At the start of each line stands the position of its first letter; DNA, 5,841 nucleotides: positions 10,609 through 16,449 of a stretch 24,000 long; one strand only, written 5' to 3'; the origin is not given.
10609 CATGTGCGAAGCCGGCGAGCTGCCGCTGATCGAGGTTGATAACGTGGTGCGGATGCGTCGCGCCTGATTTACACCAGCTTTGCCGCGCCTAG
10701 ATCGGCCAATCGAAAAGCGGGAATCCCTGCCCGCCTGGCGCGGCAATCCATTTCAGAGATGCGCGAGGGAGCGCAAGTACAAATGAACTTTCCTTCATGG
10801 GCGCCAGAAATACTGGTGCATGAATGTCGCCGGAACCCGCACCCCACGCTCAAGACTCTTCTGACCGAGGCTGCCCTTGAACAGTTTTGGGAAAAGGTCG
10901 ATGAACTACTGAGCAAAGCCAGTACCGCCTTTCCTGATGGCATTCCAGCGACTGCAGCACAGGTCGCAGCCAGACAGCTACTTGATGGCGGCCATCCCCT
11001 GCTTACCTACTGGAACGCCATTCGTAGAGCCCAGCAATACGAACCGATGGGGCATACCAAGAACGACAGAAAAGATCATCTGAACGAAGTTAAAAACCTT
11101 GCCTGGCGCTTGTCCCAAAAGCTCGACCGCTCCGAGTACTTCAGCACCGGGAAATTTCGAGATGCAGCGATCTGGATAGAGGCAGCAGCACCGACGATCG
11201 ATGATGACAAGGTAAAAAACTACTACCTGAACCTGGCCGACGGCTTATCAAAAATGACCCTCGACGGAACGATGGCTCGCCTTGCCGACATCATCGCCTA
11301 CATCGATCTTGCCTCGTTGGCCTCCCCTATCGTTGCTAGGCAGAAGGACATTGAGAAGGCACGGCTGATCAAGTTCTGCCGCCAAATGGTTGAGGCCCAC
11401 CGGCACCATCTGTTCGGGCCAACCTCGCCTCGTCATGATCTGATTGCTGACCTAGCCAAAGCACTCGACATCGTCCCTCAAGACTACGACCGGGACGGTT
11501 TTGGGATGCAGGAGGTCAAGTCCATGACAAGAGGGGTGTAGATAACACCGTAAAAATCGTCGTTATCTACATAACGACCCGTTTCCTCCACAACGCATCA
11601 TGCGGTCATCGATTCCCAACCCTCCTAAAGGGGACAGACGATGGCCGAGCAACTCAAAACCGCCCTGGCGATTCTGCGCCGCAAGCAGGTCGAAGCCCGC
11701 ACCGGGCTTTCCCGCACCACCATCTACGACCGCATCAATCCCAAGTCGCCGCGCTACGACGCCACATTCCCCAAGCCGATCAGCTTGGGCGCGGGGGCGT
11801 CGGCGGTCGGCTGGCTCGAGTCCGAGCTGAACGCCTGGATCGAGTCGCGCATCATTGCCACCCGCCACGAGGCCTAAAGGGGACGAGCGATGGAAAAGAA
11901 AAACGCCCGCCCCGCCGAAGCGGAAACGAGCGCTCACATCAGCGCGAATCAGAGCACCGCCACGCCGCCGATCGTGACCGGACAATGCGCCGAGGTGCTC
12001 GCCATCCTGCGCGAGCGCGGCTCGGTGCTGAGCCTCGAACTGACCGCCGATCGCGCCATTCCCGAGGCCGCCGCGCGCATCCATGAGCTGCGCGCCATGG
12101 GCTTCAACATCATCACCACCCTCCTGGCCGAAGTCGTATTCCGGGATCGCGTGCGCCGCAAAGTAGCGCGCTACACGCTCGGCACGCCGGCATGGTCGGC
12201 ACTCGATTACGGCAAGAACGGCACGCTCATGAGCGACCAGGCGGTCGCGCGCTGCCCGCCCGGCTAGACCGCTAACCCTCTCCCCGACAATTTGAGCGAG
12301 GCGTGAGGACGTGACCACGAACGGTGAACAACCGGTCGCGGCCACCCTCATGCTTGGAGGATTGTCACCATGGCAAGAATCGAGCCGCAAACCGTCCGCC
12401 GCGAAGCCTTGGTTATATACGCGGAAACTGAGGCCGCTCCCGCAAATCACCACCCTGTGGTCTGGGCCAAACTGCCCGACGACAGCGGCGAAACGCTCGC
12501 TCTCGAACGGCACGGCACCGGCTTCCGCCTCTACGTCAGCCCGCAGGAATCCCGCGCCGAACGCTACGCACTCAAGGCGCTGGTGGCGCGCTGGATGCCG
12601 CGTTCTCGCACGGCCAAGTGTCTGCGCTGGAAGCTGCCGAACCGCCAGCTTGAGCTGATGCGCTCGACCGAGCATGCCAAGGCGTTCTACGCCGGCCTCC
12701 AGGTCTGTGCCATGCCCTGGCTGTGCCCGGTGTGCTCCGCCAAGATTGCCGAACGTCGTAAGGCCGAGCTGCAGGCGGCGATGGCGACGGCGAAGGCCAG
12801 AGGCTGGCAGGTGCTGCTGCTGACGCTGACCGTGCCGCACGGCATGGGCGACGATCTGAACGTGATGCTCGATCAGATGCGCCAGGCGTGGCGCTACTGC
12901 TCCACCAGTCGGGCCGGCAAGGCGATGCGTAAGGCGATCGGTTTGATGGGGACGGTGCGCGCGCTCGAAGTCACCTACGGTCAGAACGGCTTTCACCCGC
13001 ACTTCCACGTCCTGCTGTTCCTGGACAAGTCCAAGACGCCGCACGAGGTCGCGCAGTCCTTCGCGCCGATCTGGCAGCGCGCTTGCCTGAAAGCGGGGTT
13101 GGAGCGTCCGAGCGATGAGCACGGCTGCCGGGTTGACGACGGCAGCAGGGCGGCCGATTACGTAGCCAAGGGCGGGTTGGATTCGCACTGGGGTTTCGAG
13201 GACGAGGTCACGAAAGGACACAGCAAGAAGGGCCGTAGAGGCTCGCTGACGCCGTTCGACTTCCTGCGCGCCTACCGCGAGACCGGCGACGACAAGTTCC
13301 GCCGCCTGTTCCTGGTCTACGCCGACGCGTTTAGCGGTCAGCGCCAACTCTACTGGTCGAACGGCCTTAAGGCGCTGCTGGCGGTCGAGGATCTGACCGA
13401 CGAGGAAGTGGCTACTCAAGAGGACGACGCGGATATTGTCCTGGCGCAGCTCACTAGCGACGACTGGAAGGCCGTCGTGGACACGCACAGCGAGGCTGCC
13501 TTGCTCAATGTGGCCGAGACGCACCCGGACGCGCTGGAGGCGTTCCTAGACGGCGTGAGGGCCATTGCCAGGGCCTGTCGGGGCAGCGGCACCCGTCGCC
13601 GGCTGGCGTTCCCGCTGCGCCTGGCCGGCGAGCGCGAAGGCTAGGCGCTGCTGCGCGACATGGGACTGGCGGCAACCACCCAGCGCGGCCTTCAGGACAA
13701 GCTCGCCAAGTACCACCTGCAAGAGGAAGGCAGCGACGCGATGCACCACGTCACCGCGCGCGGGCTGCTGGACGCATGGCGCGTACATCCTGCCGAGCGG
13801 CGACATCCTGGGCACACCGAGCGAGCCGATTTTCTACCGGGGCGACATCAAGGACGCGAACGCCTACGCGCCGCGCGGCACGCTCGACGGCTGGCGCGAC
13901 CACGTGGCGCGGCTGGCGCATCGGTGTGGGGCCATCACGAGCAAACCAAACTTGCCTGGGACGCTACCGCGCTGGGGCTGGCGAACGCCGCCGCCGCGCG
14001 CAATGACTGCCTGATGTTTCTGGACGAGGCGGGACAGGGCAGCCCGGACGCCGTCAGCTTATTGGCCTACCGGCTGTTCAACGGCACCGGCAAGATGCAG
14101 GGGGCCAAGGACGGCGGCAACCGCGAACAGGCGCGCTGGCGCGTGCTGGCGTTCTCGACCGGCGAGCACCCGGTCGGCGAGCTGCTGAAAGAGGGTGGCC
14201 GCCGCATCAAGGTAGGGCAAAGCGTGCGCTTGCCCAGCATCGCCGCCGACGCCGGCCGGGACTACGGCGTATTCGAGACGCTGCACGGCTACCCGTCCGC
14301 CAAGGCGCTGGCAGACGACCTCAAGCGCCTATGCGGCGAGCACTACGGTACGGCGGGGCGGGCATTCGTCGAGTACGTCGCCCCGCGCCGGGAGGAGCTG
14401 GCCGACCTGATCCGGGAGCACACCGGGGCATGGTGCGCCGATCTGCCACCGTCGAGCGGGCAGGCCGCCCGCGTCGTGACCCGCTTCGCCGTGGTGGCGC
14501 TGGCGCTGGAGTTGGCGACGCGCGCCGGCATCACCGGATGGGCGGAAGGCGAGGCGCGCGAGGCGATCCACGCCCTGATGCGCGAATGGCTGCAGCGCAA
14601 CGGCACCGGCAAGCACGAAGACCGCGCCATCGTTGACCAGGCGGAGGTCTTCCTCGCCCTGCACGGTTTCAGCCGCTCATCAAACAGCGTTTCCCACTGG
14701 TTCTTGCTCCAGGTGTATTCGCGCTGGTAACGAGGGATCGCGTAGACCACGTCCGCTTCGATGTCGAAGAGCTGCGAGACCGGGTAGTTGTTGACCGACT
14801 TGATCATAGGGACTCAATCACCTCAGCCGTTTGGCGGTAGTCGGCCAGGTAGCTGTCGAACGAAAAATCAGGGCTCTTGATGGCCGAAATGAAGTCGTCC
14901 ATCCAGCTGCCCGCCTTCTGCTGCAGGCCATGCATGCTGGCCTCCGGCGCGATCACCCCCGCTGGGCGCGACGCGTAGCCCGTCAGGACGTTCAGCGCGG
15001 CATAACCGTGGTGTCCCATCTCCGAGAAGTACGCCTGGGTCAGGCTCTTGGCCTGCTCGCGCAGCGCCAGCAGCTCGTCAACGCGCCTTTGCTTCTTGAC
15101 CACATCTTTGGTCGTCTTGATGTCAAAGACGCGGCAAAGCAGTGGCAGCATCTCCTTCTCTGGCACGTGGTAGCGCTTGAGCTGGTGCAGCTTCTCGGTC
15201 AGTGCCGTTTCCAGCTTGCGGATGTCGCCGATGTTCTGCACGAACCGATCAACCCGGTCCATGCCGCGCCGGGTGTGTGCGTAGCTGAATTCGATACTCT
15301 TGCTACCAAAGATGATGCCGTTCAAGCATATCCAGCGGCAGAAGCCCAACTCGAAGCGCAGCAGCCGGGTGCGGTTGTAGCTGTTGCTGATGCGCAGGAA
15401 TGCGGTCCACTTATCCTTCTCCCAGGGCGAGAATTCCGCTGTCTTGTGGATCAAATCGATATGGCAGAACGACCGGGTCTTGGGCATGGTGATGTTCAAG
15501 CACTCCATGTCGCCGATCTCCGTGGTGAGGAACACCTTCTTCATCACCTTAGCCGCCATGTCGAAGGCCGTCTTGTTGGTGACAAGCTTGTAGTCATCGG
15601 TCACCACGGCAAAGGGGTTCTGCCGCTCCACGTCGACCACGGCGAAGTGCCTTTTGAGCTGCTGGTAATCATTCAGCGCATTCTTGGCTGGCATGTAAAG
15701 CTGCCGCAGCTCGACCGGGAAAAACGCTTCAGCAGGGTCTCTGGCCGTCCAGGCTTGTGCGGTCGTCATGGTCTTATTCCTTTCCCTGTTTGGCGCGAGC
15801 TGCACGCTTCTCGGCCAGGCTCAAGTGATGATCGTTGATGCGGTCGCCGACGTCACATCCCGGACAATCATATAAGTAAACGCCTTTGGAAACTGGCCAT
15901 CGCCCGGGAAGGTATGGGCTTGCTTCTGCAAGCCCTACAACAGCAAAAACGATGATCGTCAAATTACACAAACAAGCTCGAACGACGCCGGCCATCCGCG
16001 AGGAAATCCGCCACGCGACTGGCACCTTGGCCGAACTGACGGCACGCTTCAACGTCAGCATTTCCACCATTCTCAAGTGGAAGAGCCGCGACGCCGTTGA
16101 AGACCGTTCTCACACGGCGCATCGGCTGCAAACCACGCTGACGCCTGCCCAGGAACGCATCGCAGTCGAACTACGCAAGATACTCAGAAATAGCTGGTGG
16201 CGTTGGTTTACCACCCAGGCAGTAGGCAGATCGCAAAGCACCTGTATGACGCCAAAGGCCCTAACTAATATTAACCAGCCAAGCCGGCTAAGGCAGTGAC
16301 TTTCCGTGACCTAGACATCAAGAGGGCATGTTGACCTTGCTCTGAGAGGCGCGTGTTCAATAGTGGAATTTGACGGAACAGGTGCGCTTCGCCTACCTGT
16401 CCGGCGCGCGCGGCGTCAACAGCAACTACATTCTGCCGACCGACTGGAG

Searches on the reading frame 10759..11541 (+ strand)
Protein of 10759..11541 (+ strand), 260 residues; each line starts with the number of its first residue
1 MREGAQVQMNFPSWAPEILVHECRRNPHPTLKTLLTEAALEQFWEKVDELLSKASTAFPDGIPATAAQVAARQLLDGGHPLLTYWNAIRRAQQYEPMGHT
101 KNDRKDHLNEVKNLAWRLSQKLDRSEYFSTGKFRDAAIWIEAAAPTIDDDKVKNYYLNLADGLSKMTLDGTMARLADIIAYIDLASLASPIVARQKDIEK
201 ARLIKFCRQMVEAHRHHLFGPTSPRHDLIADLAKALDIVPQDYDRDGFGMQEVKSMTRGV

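Call 11: search_protein_families(library=pfam, proteins=[window:10759-11541:+], max_evalue=0.001)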
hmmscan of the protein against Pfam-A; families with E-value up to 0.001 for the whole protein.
window:10759-11541:+ (260 aa): 0 families

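Call 38: search_protein_families(library=pfam, proteins=[window:10759-11541:+], max_evalue=1)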
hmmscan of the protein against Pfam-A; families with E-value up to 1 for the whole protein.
window:10759-11541:+ (260 aa): 1 family
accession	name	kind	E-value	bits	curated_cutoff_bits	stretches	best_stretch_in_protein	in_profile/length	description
PF18632.6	DUF5630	-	0.23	11.3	25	1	13-58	7-51/218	Family of unknown function (DUF5630)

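Call 57: search_protein_families(library=ncbifam, proteins=[window:10759-11541:+], max_evalue=0.01)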
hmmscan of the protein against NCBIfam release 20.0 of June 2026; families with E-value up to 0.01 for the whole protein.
window:10759-11541:+ (260 aa): 0 families

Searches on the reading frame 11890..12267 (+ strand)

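Call 38: search_protein_families(library=pfam, proteins=[window:11890-12267:+], max_evalue=1)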
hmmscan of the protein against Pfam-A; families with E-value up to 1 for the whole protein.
window:11890-12267:+ (125 aa): 2 families
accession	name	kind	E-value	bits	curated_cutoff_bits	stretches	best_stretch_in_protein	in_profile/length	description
PF14090.12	HTH_39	-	2.1e-18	66.4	21.3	1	32-99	2-69/70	Winged helix-turn-helix domain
PF22324.2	HTH_91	-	0.047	13.9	27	1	29-78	4-51/77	Winged helix domain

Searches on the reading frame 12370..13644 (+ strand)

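Call 11: search_protein_families(library=pfam, proteins=[window:12370-13644:+], max_evalue=0.001)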
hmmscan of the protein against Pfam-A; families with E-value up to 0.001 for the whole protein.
window:12370-13644:+ (424 aa): 1 family
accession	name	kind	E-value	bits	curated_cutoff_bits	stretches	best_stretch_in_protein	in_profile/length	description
PF01446.23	Rep_1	-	1.4e-16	61.1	33.2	1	112-238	9-139/253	Replication protein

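Call 57: search_protein_families(library=ncbifam, proteins=[window:12370-13644:+], max_evalue=0.01)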
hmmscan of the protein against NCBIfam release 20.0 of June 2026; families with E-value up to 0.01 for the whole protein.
window:12370-13644:+ (424 aa): 0 families

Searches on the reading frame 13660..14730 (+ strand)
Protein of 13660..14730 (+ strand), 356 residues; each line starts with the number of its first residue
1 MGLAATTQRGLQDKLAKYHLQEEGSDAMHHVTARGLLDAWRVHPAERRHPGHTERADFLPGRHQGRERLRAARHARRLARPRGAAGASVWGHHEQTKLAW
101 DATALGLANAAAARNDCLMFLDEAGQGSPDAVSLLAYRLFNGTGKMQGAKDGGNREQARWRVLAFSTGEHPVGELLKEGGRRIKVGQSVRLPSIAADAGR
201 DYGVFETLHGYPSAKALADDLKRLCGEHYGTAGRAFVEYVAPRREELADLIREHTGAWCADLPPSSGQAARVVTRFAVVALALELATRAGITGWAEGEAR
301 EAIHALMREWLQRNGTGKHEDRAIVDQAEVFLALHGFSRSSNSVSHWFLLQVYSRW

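Call 11: search_protein_families(library=pfam, proteins=[window:13660-14730:+], max_evalue=0.001)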
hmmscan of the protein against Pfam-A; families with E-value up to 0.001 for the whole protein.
window:13660-14730:+ (356 aa): 1 family
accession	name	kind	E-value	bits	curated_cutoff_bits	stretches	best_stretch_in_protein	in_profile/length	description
PF06048.17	DUF927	-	3.2e-14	53.7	22.6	1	85-158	210-283/284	Domain of unknown function (DUF927)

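Call 57: search_protein_families(library=ncbifam, proteins=[window:13660-14730:+], max_evalue=0.01)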
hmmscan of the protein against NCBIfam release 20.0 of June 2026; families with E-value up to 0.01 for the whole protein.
window:13660-14730:+ (356 aa): 1 family
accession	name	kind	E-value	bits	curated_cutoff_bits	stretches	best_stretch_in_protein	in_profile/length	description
NF047345.1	SCCmet_Cch1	equivalog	0.0029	16.2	700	0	98-172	222-296/542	cassette chromosome replicative helicase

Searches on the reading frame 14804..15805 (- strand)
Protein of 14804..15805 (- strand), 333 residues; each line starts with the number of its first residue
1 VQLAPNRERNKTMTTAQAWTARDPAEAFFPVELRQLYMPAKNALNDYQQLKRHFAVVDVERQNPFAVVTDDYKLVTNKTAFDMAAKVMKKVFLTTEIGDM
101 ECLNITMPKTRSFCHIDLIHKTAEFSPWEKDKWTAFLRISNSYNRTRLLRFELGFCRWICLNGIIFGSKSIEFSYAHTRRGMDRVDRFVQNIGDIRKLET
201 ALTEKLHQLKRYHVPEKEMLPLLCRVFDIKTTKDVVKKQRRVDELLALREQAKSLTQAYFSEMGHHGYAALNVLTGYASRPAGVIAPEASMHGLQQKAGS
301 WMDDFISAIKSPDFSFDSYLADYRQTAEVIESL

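Call 11: search_protein_families(library=pfam, proteins=[window:14804-15805:-], max_evalue=0.001)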
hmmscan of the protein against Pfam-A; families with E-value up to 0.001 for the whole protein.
window:14804-15805:- (333 aa): 1 family
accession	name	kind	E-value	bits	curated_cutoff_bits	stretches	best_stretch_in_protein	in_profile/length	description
PF06067.16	DUF932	-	1.1e-12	48.7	23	1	65-281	2-209/227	Domain of unknown function (DUF932)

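Call 57: search_protein_families(library=ncbifam, proteins=[window:14804-15805:-], max_evalue=0.01)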
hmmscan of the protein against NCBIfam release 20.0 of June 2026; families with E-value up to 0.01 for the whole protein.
window:14804-15805:- (333 aa): 1 family
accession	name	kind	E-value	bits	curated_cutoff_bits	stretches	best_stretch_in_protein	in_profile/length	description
TIGR03299.1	LGT_TIGR03299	subfamily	1.2e-05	24.6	110.7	1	32-279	39-279/312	phage/plasmid-like protein TIGR03299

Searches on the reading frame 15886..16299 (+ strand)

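Call 12: search_protein_families(library=pfam, proteins=[window:15886-16299:+], max_evalue=0.01)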
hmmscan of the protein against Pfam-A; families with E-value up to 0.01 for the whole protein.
window:15886-16299:+ (137 aa): 1 family
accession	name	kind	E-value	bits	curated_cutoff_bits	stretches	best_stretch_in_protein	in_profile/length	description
PF10668.15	Phage_terminase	-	0.0084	16.2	22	0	48-78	25-55/67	Phage terminase small subunit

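Call 57: search_protein_families(library=ncbifam, proteins=[window:15886-16299:+], max_evalue=0.01)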
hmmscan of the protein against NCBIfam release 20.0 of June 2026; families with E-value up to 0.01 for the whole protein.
window:15886-16299:+ (137 aa): 1 family
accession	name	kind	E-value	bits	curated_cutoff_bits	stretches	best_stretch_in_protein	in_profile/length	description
NF033577.2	transpos_IS481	equivalog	7.8e-07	28.9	224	1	46-100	13-74/284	IS481 family transposase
